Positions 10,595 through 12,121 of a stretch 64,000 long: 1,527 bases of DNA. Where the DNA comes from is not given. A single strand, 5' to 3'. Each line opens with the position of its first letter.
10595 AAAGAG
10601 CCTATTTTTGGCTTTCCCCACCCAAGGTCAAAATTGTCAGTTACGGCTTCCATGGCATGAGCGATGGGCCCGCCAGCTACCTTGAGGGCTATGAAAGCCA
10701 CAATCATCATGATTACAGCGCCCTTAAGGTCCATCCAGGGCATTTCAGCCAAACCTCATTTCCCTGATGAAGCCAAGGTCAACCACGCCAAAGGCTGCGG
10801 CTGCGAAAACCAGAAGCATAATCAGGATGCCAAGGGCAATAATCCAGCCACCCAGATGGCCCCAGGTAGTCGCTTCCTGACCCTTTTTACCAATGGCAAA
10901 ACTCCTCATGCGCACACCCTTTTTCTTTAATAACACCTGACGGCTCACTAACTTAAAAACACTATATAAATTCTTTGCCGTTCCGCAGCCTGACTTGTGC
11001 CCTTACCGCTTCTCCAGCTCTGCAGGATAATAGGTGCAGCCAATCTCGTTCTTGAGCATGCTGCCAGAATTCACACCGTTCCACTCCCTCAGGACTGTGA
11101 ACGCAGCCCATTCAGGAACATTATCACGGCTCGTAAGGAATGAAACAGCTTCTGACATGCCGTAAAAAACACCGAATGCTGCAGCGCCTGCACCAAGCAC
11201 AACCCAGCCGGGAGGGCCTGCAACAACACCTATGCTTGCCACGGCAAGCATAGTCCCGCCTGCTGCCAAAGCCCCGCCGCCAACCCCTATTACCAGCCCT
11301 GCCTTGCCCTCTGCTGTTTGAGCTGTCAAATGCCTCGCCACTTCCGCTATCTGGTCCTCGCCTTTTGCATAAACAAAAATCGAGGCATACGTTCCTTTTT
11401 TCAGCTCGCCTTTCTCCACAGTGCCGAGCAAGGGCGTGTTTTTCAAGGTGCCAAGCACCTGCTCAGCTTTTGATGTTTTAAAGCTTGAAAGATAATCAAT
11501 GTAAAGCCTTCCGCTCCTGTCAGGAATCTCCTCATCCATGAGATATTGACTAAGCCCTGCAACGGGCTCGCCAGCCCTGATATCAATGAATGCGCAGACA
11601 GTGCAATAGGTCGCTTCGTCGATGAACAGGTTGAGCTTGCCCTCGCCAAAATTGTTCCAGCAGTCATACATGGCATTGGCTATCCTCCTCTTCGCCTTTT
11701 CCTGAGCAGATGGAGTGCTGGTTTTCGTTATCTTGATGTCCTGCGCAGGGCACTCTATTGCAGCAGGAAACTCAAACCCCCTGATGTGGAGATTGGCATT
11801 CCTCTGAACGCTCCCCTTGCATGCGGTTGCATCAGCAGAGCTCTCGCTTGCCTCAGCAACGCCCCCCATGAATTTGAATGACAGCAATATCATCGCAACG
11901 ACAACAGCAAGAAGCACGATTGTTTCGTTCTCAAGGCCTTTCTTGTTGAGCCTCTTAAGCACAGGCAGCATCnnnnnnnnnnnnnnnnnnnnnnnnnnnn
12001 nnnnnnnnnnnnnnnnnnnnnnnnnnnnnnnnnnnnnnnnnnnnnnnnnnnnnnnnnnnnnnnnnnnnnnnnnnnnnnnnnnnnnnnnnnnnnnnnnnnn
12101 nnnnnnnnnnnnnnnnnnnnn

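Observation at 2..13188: A 13-kb run of 12 co-directional genes, 11 of which begin with a prepilin-like [KR][KR]G + hydrophobic N-terminus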

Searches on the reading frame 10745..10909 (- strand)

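Call 31: search_protein_families(library=ncbifam, max_evalue=1, proteins=[window:10745-10909:-])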
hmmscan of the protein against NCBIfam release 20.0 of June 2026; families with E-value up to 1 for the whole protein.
window:10745-10909:- (54 aa): 1 family
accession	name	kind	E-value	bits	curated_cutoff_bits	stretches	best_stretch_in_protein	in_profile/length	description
NF033231.1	small_Blr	equivalog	0.81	9.2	40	0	19-36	6-22/40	division septum protein Blr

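Call 32: search_protein_families(library=pfam, max_evalue=10, proteins=[window:10745-10909:-])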
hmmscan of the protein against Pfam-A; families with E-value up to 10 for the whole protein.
window:10745-10909:- (54 aa): 2 families
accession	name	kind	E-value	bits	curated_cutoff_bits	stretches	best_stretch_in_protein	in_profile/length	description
PF09990.14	DUF2231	-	0.012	16.1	26.4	1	12-52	30-67/139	Predicted membrane protein (DUF2231)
PF24673.1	Blr_divisome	-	0.56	10.2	27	1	19-36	7-23/41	Divisome-associated membrane protein Blr family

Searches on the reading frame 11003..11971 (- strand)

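Call 7: search_protein_families(library=pfam, max_evalue=0.1, proteins=[window:11003-11971:-])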
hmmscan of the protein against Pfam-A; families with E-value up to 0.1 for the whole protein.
window:11003-11971:- (322 aa): 1 family
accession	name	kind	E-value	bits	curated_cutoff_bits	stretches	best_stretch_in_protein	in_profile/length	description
PF00465.25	Fe-ADH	-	0.045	13.8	31.3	1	177-243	35-100/168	Iron-containing alcohol dehydrogenase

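Call 31: search_protein_families(library=ncbifam, max_evalue=1, proteins=[window:11003-11971:-])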
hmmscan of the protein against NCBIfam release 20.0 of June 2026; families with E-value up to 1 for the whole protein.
window:11003-11971:- (322 aa): 0 families
